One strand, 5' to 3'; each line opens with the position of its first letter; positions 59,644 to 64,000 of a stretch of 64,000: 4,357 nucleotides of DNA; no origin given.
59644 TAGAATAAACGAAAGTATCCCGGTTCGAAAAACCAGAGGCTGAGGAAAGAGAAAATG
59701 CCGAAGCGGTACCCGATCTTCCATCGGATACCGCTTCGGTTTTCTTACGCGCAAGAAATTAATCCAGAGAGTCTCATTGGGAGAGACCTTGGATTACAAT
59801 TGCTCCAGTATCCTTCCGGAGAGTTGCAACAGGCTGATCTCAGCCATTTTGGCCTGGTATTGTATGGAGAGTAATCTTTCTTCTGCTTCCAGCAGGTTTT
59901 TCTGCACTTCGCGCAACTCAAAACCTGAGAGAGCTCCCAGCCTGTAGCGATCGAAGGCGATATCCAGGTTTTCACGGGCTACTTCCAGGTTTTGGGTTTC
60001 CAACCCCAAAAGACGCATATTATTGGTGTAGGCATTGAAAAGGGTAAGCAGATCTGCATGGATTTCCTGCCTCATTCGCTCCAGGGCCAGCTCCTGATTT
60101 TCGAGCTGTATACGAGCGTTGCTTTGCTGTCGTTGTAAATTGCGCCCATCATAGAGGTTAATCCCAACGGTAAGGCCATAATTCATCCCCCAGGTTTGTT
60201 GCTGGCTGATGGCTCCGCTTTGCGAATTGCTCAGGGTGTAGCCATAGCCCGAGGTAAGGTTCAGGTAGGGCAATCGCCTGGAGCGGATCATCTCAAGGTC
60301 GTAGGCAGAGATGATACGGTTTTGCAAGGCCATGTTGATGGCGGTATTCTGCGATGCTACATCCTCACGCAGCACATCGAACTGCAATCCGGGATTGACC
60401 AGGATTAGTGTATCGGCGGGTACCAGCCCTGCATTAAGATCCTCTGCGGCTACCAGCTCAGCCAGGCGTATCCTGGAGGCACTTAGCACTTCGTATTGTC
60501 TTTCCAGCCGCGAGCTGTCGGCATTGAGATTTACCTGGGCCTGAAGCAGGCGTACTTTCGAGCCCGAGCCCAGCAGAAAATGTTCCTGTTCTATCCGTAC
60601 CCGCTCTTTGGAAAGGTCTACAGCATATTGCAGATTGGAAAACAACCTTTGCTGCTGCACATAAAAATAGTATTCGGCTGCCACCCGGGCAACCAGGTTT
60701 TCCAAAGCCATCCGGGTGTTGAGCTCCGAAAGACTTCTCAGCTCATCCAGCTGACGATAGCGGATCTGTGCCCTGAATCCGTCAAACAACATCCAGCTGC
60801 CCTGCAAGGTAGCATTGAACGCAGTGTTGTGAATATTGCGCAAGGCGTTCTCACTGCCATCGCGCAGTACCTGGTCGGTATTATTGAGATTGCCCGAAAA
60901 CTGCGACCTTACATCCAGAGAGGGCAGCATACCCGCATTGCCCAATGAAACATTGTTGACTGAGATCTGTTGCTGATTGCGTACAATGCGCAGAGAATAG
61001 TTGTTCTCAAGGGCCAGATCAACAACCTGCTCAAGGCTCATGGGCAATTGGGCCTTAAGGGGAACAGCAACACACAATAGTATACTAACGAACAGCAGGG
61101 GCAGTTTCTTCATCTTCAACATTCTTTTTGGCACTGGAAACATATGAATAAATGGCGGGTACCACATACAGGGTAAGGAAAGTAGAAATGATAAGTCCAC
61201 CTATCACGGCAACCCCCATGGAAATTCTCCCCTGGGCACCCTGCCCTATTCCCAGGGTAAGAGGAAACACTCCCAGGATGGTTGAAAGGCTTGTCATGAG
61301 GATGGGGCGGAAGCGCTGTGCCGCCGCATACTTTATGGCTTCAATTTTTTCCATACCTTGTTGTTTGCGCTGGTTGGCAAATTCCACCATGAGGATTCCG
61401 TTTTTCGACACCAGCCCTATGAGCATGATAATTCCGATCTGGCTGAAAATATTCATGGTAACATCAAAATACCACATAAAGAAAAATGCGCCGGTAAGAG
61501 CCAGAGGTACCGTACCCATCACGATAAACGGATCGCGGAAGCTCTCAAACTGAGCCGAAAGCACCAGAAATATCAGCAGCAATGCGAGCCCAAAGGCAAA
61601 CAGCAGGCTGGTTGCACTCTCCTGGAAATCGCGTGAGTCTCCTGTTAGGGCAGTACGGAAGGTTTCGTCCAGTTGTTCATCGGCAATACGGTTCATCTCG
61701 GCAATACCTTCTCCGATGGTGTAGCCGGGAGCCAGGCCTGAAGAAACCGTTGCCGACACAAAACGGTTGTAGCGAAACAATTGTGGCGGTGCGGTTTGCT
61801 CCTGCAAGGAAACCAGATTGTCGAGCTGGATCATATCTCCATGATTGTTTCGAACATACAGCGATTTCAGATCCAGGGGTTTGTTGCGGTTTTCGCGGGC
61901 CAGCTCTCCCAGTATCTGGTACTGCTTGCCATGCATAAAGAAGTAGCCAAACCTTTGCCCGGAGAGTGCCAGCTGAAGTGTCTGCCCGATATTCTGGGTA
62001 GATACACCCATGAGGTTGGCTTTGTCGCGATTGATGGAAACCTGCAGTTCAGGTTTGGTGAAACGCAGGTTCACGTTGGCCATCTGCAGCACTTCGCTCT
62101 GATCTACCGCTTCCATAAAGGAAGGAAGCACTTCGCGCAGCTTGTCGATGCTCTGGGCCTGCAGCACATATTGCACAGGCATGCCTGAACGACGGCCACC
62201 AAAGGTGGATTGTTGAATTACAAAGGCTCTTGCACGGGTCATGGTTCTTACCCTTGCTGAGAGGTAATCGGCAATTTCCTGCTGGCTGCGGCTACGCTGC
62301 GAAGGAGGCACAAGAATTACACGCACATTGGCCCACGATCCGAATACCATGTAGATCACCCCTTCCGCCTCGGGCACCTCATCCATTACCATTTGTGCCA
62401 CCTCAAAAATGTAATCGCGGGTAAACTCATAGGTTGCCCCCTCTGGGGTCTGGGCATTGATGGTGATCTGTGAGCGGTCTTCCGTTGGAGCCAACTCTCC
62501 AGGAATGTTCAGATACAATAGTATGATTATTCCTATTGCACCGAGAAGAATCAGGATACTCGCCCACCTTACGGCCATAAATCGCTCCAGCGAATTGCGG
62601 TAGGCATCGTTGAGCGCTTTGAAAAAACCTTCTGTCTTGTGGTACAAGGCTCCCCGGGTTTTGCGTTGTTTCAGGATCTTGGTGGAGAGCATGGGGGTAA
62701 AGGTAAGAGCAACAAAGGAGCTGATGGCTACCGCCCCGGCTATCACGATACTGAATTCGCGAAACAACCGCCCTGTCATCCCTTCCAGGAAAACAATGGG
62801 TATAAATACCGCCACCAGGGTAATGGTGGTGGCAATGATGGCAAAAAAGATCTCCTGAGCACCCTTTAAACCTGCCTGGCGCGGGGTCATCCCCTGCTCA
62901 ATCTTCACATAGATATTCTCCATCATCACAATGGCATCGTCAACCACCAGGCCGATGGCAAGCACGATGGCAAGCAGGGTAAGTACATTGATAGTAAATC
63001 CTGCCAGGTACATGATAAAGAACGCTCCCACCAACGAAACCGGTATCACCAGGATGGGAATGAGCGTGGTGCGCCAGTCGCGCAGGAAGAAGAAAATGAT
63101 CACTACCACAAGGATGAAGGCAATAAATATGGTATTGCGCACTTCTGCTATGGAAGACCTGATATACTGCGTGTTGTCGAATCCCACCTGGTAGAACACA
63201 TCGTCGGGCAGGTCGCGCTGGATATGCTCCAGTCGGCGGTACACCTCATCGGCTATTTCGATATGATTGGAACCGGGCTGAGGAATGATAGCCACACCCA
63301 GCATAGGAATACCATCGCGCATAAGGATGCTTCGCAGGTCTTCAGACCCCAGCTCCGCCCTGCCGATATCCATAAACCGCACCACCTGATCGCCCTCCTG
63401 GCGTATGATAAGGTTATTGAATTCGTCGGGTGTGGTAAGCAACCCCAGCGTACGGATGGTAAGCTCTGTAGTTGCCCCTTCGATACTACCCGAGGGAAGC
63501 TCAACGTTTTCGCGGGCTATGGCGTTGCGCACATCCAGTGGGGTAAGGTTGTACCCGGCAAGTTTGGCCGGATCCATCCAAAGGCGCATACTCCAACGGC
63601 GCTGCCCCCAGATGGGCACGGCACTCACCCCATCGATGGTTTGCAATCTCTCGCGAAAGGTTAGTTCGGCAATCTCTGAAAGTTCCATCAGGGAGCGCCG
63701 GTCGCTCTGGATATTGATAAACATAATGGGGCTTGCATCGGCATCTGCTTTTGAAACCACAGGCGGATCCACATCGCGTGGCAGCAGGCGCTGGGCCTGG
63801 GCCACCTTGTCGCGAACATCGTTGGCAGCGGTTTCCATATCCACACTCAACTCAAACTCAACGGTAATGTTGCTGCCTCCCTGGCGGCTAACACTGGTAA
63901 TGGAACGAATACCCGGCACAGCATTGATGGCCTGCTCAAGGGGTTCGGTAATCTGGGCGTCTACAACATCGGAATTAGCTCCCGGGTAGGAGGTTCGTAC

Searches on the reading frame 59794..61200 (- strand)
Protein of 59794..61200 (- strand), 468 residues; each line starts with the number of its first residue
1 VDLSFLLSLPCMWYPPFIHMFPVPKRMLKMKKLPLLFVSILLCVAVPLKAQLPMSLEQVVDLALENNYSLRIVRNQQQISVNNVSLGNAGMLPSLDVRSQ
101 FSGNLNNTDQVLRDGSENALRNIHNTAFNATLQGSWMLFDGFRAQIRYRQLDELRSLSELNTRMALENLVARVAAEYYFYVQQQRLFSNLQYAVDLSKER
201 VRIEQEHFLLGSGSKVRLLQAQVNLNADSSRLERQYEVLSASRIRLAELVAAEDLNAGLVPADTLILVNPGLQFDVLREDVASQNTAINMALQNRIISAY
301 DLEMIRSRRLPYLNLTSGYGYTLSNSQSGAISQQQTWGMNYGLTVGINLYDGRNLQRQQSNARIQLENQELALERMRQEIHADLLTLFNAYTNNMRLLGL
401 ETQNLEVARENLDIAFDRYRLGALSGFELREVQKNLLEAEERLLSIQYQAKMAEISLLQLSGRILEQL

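Call 28: search_protein_families(library=ncbifam, proteins=[window:59794-61200:-], max_evalue=0.00001)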
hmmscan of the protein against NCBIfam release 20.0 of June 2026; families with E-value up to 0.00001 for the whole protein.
window:59794-61200:- (468 aa): 3 families
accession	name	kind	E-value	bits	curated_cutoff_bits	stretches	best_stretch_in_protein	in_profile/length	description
TIGR01844.1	type_I_sec_TolC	subfamily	3.5e-25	88.9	225.15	1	54-467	3-403/414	TolC family outer membrane protein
TIGR01845.1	outer_NodT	subfamily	6.9e-17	61.4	210.05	1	56-459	59-455/460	efflux transporter outer membrane subunit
NF007002.0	PRK09465.1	equivalog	2.3e-07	29.7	495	0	30-178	2-137/460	outer membrane channel protein TolC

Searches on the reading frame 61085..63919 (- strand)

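Call 28: search_protein_families(library=ncbifam, proteins=[window:61085-63919:-], max_evalue=0.00001)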
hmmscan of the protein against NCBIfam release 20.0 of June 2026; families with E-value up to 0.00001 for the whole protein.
window:61085-63919:- (944 aa): 15 families
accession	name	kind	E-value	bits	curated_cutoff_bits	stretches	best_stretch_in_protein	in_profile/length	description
NF033617.1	RND_permease_2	subfamily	7.2e-289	961.1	1250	1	1-928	71-1008/1009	multidrug efflux RND transporter permease subunit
NF000282.2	RND_permease_1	subfamily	2.3e-224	747.5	1250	1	10-928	81-1028/1029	multidrug efflux RND transporter permease subunit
NF007133.0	PRK09579.1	equivalog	1.8e-211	704.5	1763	1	3-935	76-1010/1017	multidrug efflux RND transporter permease subunit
TIGR00915.1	2A0602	subfamily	1.4e-200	668.8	940.35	1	6-938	77-1039/1050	efflux RND transporter permease subunit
NF007905.0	PRK10614.1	equivalog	9.2e-173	576.5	1774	1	3-937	76-1018/1025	multidrug efflux RND transporter permease subunit MdtC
NF007798.0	PRK10503.1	equivalog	3e-164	548.2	1584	1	1-928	83-1023/1040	MdtB/MuxB family multidrug efflux RND transporter permease subunit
NF007131.0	PRK09577.1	equivalog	1.9e-152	509.3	1768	1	2-931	73-1026/1045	multidrug efflux RND transporter permease subunit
NF007842.1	PRK10555.1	equivalog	1e-148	497.1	1854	1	10-927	82-1026/1036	multidrug efflux RND transporter permease AcrD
NF011706.2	PRK15127.1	equivalog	2.9e-128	429.4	2150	1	13-929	85-1031/1049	multidrug efflux RND transporter permease subunit AcrB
NF000037.1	RND_perm_OqxB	exception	6.1e-125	418.3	2200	1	14-926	88-1033/1050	multidrug efflux RND transporter permease subunit OqxB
TIGR00914.1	2A0601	subfamily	1.2e-109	367.6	701.45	1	1-938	76-1046/1051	CusA/CzcA family heavy metal efflux RND transporter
TIGR00921.1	2A067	subfamily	1.7e-18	66.1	351.9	2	254-419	188-350/733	hydrophobe/amphiphile efflux-3 (HAE3) family transporter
TIGR00916.1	2A0604s01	subfamily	4.9e-10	39.4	148.6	1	264-404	94-230/231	SecD/SecF family protein translocase subunit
NF009583.0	PRK13024.1-3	subfamily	2.7e-09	35.6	721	1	258-473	279-489/755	protein translocase subunit SecDF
TIGR03480.1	HpnN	hypoth_equivalog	4.9e-06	24.8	751.85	1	729-933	224-429/862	hopanoid biosynthesis associated RND transporter like protein HpnN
